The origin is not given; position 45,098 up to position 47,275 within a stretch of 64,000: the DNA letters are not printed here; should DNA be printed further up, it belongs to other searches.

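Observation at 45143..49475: Orphan two-gene module of large Cys-containing proteins on the 3' side of tRNA-Trp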

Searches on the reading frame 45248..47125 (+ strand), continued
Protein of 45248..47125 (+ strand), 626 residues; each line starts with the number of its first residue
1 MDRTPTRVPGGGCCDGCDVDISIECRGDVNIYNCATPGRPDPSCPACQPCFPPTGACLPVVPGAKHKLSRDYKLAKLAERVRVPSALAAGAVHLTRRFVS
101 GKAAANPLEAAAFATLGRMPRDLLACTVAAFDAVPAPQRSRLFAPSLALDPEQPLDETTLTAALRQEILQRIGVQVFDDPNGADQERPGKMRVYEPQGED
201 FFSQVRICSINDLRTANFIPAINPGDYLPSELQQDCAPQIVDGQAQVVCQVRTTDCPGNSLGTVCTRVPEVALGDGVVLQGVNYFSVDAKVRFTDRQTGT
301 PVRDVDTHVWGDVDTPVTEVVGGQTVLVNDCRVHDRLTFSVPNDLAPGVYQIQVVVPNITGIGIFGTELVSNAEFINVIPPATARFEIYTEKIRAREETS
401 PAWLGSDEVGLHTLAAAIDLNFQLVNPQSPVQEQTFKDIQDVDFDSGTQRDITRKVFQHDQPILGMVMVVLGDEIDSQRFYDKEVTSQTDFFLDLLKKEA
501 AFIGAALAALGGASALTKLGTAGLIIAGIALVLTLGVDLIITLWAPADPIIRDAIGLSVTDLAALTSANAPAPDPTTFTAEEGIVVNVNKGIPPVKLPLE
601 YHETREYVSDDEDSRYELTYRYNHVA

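Call 31: find_encoding_contigs(protein=P0001, flank=10000, max_places=4)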
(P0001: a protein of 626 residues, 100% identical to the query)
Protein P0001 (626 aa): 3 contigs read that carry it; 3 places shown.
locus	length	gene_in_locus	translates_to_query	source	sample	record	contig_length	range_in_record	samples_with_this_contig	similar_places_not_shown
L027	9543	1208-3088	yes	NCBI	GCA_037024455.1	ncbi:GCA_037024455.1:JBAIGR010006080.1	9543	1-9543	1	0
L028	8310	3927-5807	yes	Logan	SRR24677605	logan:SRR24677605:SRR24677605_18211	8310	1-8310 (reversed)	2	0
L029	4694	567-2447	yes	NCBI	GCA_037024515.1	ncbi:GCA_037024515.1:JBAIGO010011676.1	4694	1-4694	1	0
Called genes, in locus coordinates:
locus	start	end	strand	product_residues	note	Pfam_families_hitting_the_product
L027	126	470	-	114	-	-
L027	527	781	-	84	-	-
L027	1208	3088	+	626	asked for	-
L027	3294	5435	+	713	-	-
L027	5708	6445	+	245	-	PF01479:S4, PF01728:FtsJ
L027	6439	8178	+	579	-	PF02463:SMC_N, PF13476:AAA_23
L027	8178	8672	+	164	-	PF00293:NUDIX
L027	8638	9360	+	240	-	-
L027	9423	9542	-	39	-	?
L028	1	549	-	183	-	?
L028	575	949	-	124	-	PF01258:zf-dskA_traR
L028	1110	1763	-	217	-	PF00300:His_Phos_1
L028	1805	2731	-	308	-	-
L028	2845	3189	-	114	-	-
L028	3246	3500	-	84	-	-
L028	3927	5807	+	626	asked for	-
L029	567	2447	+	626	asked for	-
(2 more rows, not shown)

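Call 37: find_related_loci(query=A1, collection=viral_contigs, flank=10000)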
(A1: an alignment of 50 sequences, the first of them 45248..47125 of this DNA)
Query A1 (626 aa) in viral_contigs; peptide patterns used: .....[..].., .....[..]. (x = any residue, [..] = any of these).
11 stretches matched a pattern, but none encodes a relative of the query by tblastn (E <= 1e-3).

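Call 44: list_cluster_members(proteins=[window:45248-47125:+, window:47334-49472:+, window:50479-52215:+, window:49748-50482:+])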
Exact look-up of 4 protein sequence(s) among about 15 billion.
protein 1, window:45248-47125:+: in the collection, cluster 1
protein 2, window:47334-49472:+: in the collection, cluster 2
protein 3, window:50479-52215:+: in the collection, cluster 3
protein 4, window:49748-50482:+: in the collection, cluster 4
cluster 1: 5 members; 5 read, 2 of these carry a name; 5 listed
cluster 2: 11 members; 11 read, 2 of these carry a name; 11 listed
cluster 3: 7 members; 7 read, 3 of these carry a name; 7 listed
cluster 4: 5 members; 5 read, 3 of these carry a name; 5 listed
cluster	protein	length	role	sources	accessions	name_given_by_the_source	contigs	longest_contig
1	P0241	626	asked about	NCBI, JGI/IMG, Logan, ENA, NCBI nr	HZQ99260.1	MAG TPA: hypothetical protein VFC93_10635 [Chloroflexota bacterium] | hypothetical protein [Chloroflexota bacterium]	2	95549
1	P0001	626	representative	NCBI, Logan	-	-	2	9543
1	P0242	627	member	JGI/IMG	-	hypothetical protein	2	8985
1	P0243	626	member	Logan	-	-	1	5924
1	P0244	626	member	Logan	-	-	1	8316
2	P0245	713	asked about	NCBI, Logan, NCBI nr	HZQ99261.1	MAG TPA: Ig-like domain-containing protein [Chloroflexota bacterium] | Ig-like domain-containing protein [Chloroflexota bacterium]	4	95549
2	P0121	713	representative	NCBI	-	-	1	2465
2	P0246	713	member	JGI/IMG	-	hypothetical protein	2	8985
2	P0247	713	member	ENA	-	-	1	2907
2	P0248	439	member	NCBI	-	-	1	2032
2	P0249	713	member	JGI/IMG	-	-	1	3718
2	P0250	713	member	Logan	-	-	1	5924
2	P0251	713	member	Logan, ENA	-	-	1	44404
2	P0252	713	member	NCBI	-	-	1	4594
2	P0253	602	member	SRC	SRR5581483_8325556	-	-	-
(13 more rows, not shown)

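Call 52: search_protein_representatives(alignment_id=A1)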
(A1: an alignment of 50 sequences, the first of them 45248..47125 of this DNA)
Query: 50 sequences, 638 profile positions. Proteins with E-value up to 0.001 (for the whole library): 431; up to 1e-10: 329; up to 1e-30: 187. The best 150 are listed.
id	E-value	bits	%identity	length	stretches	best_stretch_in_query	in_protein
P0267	2.2e-246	835.8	-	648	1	19-638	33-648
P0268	2.5e-226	769.6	-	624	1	17-638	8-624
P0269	3.7e-223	759.1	-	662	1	22-638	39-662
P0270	4.2e-206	702.7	-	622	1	23-638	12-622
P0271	4.3e-202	689.5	-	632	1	24-637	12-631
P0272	2.0e-196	670.7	-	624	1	24-638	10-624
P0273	3.0e-184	630.5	-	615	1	26-638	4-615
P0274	4.6e-179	613.4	-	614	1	27-636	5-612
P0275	2.0e-174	598.1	-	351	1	283-638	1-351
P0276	9.9e-174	595.8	-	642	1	12-636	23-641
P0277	1.9e-163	561.8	-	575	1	68-638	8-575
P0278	5.3e-158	543.8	-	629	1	8-637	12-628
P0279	7.7e-155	533.4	-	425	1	21-425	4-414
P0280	1.2e-152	526.2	-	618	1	32-638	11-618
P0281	2.6e-152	525.0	-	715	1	66-636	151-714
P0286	3.8e-139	481.5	-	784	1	65-637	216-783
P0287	3.7e-137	475.0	-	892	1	67-636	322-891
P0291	1.3e-132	460.0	-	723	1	68-636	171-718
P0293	6.7e-128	444.4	-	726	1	69-637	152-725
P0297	1.2e-118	413.8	-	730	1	67-636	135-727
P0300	7.3e-117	407.9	-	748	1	59-636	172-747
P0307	6.5e-105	368.4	-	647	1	54-635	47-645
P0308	1.7e-102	360.4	-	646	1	80-637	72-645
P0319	9.6e-90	318.3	-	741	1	58-636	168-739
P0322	3.5e-88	313.2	-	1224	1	62-637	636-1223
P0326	1.1e-86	308.2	-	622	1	81-636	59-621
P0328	2.8e-84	300.3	-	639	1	74-637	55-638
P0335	2.6e-78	280.6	-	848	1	68-637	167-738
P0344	9.7e-69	248.9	-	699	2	346-637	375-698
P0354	4.2e-63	230.3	-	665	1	82-622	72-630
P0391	1.6e-45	172.2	-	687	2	346-603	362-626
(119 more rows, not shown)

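Call 53: search_protein_families(library=pfam, proteins=[P0322, P0287, P0286, P0335, P0300, P0319, P0297, P0293, P0291, P0281], max_evalue=0.01)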
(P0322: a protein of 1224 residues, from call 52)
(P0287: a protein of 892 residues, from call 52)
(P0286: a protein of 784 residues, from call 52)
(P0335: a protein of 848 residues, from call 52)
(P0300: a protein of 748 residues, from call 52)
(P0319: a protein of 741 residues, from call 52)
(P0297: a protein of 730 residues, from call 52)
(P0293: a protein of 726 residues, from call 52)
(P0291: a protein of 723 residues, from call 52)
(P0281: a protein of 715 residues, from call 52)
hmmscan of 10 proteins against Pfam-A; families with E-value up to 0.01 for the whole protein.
P0322 (1224 aa): 9 families
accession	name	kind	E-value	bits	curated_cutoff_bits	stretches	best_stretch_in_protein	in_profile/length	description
PF06739.17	SBBP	-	1.1e-25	89.7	20.5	2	322-352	7-37/38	Beta-propeller repeat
PF25021.1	TEN_NHL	-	5.4e-15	55.7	27.1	1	19-200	10-158/357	Teneurin NHL domain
PF08450.18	SGL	-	6e-12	46.1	26.3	0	88-131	184-227/246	SMP-30/Gluconolactonase/LRE-like region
PF01436.27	NHL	-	8.9e-10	38.6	20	0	39-56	1-18/28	NHL repeat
PF24684.1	Vgb_lyase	-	1.3e-06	27.9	50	1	39-267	12-216/290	Virginiamycin B lyase family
PF22701.2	Mala_s_1-like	-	0.00023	21.4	27.5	0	137-203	89-151/195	Mal s 1 allergenic protein-like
PF06977.17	SdiA-regulated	-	0.00095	18.9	21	0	146-200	183-239/249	SdiA-regulated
PF13953.12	PapC_C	-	0.0045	17.2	27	0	237-259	27-49/66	PapC C-terminal domain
PF00404.24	Dockerin_1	-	0.0083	16.7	22.9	1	557-602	2-48/57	Dockerin type I domain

P0287 (892 aa): 1 family
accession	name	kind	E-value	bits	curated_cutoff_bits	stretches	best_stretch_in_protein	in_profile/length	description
PF10518.14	TAT_signal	-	0.00013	22.1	22.7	1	13-32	2-21/21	TAT (twin-arginine translocation) pathway signal sequence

P0286 (784 aa): 0 families

P0335 (848 aa): 3 families
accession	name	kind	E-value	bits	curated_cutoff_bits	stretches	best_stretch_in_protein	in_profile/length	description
PF13860.13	FlgD_ig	-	3.3e-05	24.2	27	1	781-832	21-73/79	FlgD Ig-like domain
PF12292.13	DUF3624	-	0.00013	22.7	27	1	22-87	9-75/76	Protein of unknown function (DUF3624)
PF19269.4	Anticodon_2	-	0.0034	18.2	23.6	0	602-655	58-112/141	Anticodon binding domain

P0300 (748 aa): 1 family
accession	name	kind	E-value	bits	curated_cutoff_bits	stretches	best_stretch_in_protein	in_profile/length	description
PF12788.12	YmaF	-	3.4e-25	88.8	27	1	17-111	2-96/97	YmaF family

P0319 (741 aa): 1 family
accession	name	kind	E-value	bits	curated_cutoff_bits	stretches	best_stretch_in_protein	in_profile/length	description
PF13488.11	Gly-zipper_Omp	-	0.0022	18.3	25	1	616-651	10-43/46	Glycine zipper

P0297 (730 aa): 0 families

P0293 (726 aa): 0 families

P0291 (723 aa): 0 families

P0281 (715 aa): 0 families

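Call 58: search_solved_structures(query=A1, max_evalue=10)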
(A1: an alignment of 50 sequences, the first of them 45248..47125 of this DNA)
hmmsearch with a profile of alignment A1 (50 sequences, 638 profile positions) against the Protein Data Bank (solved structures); distinct sequences matched with E-value up to 10: 1.
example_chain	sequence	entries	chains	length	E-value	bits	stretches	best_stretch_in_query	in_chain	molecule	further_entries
6ggz_1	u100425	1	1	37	1.9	10.1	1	269-298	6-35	Potassium channel toxin alpha-KTx 15.3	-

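Call 62: fold_search(model_id=the predicted structure, library=viral)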
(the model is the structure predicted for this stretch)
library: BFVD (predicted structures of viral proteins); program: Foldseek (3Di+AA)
matches with E <= 10: 357; with E <= 0.001: 0
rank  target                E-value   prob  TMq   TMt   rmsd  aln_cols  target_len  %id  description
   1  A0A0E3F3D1            2.1e-03  0.13  0.08  0.06  38.1       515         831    7  Phage tail collar domain-containing protein [Synechococcus phage ACG-2014e]
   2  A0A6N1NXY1            3.5e-03  0.33  0.12  0.08  31.3       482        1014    8  DUF11 domain-containing protein [Tupanvirus soda lake]
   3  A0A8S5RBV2            7.2e-03  0.21  0.09  0.12  25.5       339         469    9  Translocon-associated protein beta (TRAPB) [virus sp. ctOZh10]
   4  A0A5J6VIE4            1.1e-02  0.15  0.09  0.06  26.2       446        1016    8  Uncharacterized protein [Megaviridae environmental sample]
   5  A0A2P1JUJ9            1.3e-02  0.14  0.11  0.09  32.2       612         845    7  Fibronectin type-III domain-containing protein [Bacillus phage Anath]
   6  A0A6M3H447            2.6e-02  0.21  0.08  0.04  18.4       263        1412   10  (no name in the UniProt tables at hand)
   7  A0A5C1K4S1            3.0e-02  0.23  0.09  0.08  18.2       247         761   13  (no name in the UniProt tables at hand)
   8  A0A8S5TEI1            3.2e-02  0.28  0.09  0.22  25.9       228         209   13  Cellulase [Myoviridae sp. ct3pM2]
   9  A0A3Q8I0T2            3.9e-02  0.23  0.11  0.21  16.6       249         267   13  (no name in the UniProt tables at hand)
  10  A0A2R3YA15            4.1e-02  0.75  0.10  0.23  11.6       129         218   11  (no name in the UniProt tables at hand)
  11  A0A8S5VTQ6            4.1e-02  0.08  0.08  0.12  32.4       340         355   11  (no name in the UniProt tables at hand)
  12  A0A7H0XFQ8            4.3e-02  0.99  0.12  0.58   7.6       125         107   11  Uncharacterized protein [Pseudomonas phage phiK7A1]
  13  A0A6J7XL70            4.5e-02  0.84  0.12  0.23  11.5       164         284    9  Uncharacterized protein [uncultured Caudovirales phage]
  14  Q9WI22                5.0e-02  0.08  0.08  0.12  28.6       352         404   10  Glycoprotein C (Fragment) [Rangiferine herpesvirus 1]
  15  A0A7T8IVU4            5.3e-02  0.84  0.11  0.40  18.3       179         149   11  (no name in the UniProt tables at hand)
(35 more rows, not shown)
